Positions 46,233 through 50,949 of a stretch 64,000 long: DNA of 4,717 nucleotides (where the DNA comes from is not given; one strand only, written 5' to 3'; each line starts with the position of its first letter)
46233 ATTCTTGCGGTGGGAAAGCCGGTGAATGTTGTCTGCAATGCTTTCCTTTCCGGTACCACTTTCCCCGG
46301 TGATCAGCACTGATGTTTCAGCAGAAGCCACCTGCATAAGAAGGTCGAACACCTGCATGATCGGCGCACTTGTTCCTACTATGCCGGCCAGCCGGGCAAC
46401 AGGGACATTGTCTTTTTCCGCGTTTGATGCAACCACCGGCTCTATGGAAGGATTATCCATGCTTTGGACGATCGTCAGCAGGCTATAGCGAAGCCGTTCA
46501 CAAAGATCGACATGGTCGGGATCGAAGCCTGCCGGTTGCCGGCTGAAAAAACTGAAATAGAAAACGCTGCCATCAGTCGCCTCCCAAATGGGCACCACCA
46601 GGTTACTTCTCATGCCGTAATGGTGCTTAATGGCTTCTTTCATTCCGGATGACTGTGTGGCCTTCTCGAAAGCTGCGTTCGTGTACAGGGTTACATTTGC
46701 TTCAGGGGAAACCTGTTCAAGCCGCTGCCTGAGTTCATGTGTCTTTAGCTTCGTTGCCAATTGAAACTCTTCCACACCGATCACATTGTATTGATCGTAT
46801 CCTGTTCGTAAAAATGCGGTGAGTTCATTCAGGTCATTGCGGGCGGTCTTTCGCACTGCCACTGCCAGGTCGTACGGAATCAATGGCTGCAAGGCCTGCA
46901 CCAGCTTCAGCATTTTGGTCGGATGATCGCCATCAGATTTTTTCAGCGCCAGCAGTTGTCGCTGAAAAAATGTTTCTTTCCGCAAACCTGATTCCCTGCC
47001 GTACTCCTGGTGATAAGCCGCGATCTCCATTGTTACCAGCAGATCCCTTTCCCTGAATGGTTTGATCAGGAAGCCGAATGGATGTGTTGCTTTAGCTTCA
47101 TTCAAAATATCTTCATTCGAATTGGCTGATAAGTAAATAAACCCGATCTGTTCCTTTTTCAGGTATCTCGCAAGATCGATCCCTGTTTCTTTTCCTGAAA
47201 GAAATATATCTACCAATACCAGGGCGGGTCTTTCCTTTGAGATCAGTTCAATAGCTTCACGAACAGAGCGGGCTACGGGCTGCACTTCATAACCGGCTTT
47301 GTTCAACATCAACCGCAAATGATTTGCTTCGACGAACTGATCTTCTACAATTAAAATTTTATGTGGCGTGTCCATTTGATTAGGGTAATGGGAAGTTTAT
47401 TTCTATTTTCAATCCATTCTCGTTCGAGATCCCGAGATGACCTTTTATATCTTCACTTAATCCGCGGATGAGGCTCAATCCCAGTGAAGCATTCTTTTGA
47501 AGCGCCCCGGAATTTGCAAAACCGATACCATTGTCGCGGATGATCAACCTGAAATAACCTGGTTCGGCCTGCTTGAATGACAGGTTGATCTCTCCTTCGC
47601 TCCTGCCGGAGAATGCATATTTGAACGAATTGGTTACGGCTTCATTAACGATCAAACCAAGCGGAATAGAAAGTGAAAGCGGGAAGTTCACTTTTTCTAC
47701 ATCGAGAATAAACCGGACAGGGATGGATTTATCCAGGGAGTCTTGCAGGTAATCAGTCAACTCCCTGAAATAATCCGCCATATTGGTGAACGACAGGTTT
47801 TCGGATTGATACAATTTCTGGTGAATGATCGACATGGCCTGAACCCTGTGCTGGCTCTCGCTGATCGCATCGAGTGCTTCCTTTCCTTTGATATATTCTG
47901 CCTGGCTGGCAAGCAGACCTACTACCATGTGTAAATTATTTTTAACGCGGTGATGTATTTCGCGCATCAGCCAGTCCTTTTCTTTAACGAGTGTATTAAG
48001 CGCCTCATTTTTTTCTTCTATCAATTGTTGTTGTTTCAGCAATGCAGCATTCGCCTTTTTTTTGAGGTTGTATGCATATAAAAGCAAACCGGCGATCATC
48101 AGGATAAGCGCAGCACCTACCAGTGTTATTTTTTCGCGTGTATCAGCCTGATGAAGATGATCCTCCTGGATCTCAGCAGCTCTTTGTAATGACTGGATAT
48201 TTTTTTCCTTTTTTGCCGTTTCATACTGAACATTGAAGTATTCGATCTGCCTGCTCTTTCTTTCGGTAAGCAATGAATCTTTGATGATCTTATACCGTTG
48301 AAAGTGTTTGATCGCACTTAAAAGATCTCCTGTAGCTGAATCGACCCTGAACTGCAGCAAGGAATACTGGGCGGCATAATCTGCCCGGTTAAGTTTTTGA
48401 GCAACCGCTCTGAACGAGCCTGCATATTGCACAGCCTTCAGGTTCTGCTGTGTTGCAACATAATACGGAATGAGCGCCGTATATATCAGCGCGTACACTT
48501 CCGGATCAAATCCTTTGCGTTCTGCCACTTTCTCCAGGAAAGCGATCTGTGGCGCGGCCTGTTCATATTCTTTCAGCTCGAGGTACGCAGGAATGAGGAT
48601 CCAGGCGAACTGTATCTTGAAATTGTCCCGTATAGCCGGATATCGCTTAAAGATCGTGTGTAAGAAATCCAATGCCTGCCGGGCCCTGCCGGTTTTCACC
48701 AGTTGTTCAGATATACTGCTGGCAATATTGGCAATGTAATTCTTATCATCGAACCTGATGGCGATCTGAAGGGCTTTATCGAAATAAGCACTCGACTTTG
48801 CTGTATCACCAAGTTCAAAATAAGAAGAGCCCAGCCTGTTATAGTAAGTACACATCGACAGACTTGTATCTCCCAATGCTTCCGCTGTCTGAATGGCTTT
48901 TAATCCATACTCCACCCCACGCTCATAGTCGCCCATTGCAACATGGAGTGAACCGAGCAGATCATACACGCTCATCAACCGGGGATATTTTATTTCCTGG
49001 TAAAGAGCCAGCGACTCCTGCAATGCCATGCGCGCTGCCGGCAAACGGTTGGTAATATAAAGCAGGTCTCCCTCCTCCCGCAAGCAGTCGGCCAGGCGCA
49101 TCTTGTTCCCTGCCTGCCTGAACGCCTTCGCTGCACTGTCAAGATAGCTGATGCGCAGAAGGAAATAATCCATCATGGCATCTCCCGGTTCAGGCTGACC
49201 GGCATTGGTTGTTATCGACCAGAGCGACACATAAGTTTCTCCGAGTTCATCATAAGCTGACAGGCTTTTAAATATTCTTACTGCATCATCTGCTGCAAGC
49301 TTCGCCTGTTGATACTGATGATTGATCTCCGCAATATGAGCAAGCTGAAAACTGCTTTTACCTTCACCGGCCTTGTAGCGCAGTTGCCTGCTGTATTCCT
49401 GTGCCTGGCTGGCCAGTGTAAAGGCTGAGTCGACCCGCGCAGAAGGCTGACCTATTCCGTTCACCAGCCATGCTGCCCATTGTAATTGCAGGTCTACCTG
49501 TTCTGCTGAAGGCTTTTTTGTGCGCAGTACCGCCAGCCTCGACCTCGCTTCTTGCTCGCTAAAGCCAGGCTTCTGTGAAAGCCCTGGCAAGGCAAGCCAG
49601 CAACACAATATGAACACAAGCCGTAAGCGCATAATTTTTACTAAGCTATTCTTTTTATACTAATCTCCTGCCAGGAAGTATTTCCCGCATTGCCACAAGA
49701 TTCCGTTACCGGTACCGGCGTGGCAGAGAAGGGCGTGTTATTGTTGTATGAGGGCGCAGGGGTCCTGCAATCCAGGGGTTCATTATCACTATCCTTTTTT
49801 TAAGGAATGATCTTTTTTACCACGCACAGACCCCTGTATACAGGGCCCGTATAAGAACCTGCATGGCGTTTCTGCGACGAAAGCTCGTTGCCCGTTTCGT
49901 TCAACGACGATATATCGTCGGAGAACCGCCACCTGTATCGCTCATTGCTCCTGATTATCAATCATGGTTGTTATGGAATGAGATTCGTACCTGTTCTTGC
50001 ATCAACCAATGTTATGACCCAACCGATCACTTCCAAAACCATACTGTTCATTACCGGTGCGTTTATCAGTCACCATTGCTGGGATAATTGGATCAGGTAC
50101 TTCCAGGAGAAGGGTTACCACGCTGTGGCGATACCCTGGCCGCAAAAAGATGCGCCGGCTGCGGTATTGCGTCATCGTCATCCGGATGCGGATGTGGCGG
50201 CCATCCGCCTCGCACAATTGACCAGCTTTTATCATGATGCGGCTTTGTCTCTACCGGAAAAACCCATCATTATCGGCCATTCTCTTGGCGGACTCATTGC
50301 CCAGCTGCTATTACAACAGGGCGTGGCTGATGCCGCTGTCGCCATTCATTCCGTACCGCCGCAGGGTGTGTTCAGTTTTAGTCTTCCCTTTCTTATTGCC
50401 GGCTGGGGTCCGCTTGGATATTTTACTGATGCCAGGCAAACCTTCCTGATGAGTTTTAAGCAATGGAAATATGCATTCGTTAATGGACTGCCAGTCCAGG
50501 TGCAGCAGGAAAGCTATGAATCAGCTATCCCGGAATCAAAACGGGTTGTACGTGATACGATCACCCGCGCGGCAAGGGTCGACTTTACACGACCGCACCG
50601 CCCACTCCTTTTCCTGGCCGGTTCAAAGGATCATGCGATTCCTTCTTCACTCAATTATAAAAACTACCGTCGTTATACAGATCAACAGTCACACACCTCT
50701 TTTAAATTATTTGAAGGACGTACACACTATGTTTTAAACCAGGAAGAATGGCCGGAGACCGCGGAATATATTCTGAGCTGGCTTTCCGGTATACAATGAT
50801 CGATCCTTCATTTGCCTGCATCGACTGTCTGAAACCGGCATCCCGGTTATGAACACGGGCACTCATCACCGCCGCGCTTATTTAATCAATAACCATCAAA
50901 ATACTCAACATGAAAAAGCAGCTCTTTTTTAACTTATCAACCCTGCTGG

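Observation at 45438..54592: Module 2: a rearranged paralogous copy of the kinase/sigma54-activator/hydrolase/isochorismatase unit, plus a porin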

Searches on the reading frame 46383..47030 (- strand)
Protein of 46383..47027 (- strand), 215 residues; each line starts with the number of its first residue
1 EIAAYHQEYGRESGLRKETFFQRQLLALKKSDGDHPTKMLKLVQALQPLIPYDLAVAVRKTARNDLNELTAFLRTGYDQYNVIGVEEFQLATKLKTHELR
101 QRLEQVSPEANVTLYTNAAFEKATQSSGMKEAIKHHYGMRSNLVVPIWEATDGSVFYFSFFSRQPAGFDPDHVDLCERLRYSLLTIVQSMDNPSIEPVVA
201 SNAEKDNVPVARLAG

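Call 67: search_protein_families(library=pfam, proteins=[window:46383-47027:-], max_evalue=1)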
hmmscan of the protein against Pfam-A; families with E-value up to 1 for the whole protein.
seq(215 aa): 3 families
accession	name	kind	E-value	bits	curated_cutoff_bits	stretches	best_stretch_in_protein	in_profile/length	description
PF08606.16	Prp19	-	0.082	13.3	22.7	1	91-119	18-46/68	Prp19/Pso4-like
PF13185.12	GAF_2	-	0.086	13.5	28.6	1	130-179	79-127/136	GAF domain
PF09106.17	SelB-wing_2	-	0.2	12.2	22.3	0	2-30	4-32/57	Elongation factor SelB, winged helix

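Call 81: predict_structure(alignment_id=A4)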
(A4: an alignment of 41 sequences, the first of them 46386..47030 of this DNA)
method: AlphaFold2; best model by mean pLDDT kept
length: 215 residues; sequences in the alignment: 41
mean_pLDDT: 85.5   pTM: 0.81
mean pLDDT of the five models: 85.5, 84.9, 85.0, 84.2, 84.0
residues with pLDDT >= 90: 137; 70-90: 41; 50-70: 19; < 50: 18
segments of 3 or more residues with pLDDT < 50: 198-215
pLDDT, mean of each block of 10 residues (from residue 1): 58 83 93 90 95 96 88 94 94 93 89 96 95 97 92 84 98 95 91 62 36 39
secondary structure, 60 per line:
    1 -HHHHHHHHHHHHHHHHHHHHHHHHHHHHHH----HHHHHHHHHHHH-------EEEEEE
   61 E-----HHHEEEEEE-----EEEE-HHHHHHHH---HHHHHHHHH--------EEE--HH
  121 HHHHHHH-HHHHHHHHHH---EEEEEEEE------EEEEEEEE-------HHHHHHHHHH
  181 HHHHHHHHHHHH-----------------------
elements in order: H2-31 H36-47 E55-61 E70-75 E81-84 H86-93 H97-105 E114-116 H119-127 H129-138 E142-149 E156-163 H171-192

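Call 83: fold_search(model_id=the predicted structure, library=pdb)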
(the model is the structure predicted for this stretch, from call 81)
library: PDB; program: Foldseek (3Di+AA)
matches with E <= 10: 1106; with E <= 0.001: 50
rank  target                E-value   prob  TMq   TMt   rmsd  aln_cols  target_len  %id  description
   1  3p01_A                1.9e-06  1.00  0.58  0.68   5.0       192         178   12  Crystal structure of two-component response regulator from Nostoc sp. PCC 7120 (released 2010-10-06)
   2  3p01_B                6.5e-06  1.00  0.61  0.73   4.5       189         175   10  Crystal structure of two-component response regulator from Nostoc sp. PCC 7120 (released 2010-10-06)
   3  3p01_C                1.2e-05  1.00  0.55  0.68   6.1       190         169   10  Crystal structure of two-component response regulator from Nostoc sp. PCC 7120 (released 2010-10-06)
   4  6oei                  4.0e-05  1.00  0.55  0.49   6.5       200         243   16  Yeast Spc42 N-terminal coiled-coil fused to PDB: 3K2N (released 2019-04-24)
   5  2q0o_A                7.3e-05  1.00  0.42  0.39   7.0       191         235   12  Crystal structure of an anti-activation complex in bacterial quorum sensing (released 2007-09-25)
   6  3k2n_A                7.7e-05  1.00  0.51  0.60   6.5       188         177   12  The crystal structure of sigma-54-dependent transcriptional regulator domain from Chlorobium Tepidum TLS (released 2010-01-19)
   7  6x88_A                8.2e-05  1.00  0.51  0.32   7.1       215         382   14  PDE6 chicken GAF domain (released 2020-11-04)
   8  6oap_A                1.2e-04  1.00  0.53  0.40   6.8       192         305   14  Crystal structure of a dual sensor histidine kinase in the green-light absorbing Pg state (released 2019-09-18)
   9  8ulg_B                1.4e-04  1.00  0.49  0.16   7.3       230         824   15  Cryo-EM structure of bovine phosphodiesterase 6 bound to IBMX (released 2024-01-17)
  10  6ob8_A                1.6e-04  1.00  0.51  0.38   6.5       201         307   14  Crystal structure of a dual sensor histidine kinase in green light illuminated state (released 2019-09-18)
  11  1ykd_A                1.7e-04  1.00  0.49  0.30   8.2       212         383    9  Crystal Structure of the Tandem GAF Domains from a Cyanobacterial Adenylyl Cyclase: Novel Modes of Ligand-Binding and  (released 2005-02-22)
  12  9cxj_A                1.9e-04  1.00  0.55  0.23   5.5       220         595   12  Structure of PDE6C in complex with the rod inhibitory p gamma subunit with disordered GafA region (released 2024-12-18)
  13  9cxi_B                2.2e-04  1.00  0.50  0.17   7.1       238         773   13  Structure of PDE6C in complex with the rod inhibitory p gamma subunit in the absence of added cGMP (released 2024-12-18)
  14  3nop                  2.2e-04  1.00  0.43  0.22   8.0       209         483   12  Light-induced intermediate structure L1 of Pseudomonas aeruginosa bacteriophytochrome (released 2012-11-07)
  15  6x88_B                2.5e-04  1.00  0.48  0.31   6.6       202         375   15  PDE6 chicken GAF domain (released 2020-11-04)
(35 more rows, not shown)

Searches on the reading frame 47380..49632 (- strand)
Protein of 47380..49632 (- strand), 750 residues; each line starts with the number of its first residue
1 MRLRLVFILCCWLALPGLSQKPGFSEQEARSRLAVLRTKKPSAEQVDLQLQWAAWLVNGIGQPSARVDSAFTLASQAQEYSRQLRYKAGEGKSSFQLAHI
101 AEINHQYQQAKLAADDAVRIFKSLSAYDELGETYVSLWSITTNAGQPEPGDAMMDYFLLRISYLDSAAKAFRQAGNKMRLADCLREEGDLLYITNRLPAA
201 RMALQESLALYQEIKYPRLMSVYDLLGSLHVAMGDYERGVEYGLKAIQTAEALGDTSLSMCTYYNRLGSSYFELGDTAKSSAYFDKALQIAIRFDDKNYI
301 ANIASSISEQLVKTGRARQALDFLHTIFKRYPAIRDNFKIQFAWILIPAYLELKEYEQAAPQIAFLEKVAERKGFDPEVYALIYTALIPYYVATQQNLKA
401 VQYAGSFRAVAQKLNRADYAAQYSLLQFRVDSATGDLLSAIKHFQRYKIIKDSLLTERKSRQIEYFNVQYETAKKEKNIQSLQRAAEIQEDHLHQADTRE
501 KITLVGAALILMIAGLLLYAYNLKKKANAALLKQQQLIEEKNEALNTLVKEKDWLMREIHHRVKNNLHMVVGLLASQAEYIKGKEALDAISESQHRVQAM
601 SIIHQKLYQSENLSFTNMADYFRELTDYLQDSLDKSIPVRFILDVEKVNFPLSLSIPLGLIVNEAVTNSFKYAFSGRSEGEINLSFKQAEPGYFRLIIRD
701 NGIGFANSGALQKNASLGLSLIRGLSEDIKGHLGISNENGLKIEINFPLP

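Call 3: search_protein_families(library=pfam, proteins=[window:47380-49632:-], max_evalue=0.01)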
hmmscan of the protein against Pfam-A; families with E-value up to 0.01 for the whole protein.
window:47380-49632:- (750 aa): 9 families
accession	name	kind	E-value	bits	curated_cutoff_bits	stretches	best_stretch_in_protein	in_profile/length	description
PF07568.18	HisKA_2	-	1.1e-25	89.9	22.3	1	558-632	1-75/76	Histidine kinase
PF13424.12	TPR_12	-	2.9e-18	66.3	30.1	3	221-291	4-75/77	Tetratricopeptide repeat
PF13374.12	TPR_10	-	1.3e-08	35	27.5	0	262-292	3-33/42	Tetratricopeptide repeat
PF02518.31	HATPase_c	-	3.6e-08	34.3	26.4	1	657-749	5-109/111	Histidine kinase-, DNA gyrase B-, and HSP90-like ATPase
PF13581.12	HATPase_c_2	-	5.8e-08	33.2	27.4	1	655-730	29-113/127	Histidine kinase-like ATPase domain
PF07719.23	TPR_2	-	1.5e-07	31.4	27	1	263-291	3-31/34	Tetratricopeptide repeat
PF13181.12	TPR_8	-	3.4e-06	27.2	25.7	1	263-290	3-30/34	Tetratricopeptide repeat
PF00515.34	TPR_1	-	0.00038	20.6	27.8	1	264-290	4-30/34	Tetratricopeptide repeat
PF07536.20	HWE_HK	-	0.00042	21.5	22.8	1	558-612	1-53/83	HWE histidine kinase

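Call 10: search_protein_families(library=ncbifam, proteins=[window:47380-49632:-], max_evalue=0.001)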
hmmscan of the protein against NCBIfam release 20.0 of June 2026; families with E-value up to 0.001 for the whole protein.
window:47380-49632:- (750 aa): 7 families
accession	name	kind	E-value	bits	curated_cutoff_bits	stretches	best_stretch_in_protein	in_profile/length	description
NF051872.1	HisKinPhyk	equivalog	4.2e-30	104.8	750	1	536-740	327-529/537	sensor histidine kinase PhyK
NF052306.1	BluLightHisKinLov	equivalog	6.3e-10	38.4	450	1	544-748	141-333/334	blue-light-activated histidine kinase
NF010077.0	PRK13559.1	subfamily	1.6e-09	37.1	361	1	550-749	168-359/364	hypothetical protein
NF053720.1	NsdA_fam_reg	subfamily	2.4e-08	33.9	75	1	267-324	207-264/432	NsdA family TPR-like regulatory protein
NF041717.1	HaaA_phane_TPR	equivalog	5.7e-07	28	1125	1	65-291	646-862/882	cyclophane-containing RiPP biosynthesis TPR protein HaaT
NF003144.0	PRK04069.1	equivalog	5.4e-05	22.6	145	1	661-714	46-98/161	anti-sigma B factor RsbW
TIGR01924.1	rsbW_low_gc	equivalog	0.00022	20.7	155.05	1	660-706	45-90/159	anti-sigma B factor RsbW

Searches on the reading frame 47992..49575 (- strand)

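Call 67: search_protein_families(library=pfam, proteins=[window:47992-49575:-], max_evalue=1)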
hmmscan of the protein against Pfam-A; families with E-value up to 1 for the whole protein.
window:47992-49575:- (528 aa): 12 families
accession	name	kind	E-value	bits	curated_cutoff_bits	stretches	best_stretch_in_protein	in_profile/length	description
PF13424.12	TPR_12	-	8.4e-19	68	30.1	3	202-271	4-74/77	Tetratricopeptide repeat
PF13374.12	TPR_10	-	2.6e-09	37.2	27.5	2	243-273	3-33/42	Tetratricopeptide repeat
PF07719.23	TPR_2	-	1.7e-08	34.4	27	1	244-272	3-31/34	Tetratricopeptide repeat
PF13181.12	TPR_8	-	8.8e-07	29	25.7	2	244-271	3-30/34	Tetratricopeptide repeat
PF17874.7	TPR_MalT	-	1.1e-06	28.6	45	1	148-357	66-276/336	MalT-like TPR region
PF00515.34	TPR_1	-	4.9e-05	23.4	27.8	1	245-271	4-30/34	Tetratricopeptide repeat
PF13428.12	TPR_14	-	0.014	16.5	23.5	0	247-270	6-29/44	Tetratricopeptide repeat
PF13174.12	TPR_6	-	0.049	14.7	26.3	0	247-269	5-27/33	Tetratricopeptide repeat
PF20077.4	CcmD_alt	-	0.082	13.4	23.5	0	481-507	30-56/61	CcmD family protein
PF24163.2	HCP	-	0.087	13.4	27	1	392-489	51-145/169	Head completion protein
PF13176.12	TPR_7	-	0.17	12.5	27.9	0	205-223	3-21/36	Tetratricopeptide repeat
PF16022.11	DUF4783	-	0.26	11.8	24.1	0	251-288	6-43/102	Domain of unknown function (DUF4783)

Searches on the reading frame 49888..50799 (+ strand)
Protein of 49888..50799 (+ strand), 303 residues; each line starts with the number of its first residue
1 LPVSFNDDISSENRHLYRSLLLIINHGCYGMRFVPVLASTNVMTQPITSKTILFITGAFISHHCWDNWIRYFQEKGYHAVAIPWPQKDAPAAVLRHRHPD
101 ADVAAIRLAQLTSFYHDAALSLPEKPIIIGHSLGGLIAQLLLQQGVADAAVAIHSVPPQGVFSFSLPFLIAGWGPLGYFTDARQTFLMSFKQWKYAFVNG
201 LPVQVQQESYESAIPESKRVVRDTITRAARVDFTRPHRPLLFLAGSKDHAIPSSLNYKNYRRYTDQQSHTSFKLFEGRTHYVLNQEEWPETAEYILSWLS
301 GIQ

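Call 3: search_protein_families(library=pfam, proteins=[window:49888-50799:+], max_evalue=0.01)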
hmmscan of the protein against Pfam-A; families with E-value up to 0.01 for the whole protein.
window:49888-50799:+ (303 aa): 6 families
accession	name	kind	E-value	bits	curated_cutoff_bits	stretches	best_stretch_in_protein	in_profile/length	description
PF12697.13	Abhydrolase_6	-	2.3e-12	48.5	26.3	1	52-292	1-215/217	Alpha/beta hydrolase family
PF00561.26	Abhydrolase_1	-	5e-06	26.8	25.8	1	51-145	2-90/245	alpha/beta hydrolase fold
PF12146.15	Hydrolase_4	-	6.9e-06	26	27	0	111-155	62-107/239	Serine aminopeptidase, S33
PF00326.27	Peptidase_S9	-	0.0013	18.7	22.6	0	211-299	118-206/213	Prolyl oligopeptidase family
PF07819.20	PGAP1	-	0.0015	18.7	24.3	1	111-143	79-110/233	PGAP1-like alpha/beta domain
PF01738.24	DLH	-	0.0018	18.3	21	0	237-286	143-192/217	Dienelactone hydrolase family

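Call 10: search_protein_families(library=ncbifam, proteins=[window:50014-50799:+], max_evalue=0.001)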
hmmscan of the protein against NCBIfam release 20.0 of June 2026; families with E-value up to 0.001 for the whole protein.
window:50014-50799:+ (261 aa): 0 families

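Call 58: search_solved_structures(query=window:50014-50796:+, max_evalue=0.01)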
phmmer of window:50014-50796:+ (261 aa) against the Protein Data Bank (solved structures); distinct sequences matched with E-value up to 0.01: 0.
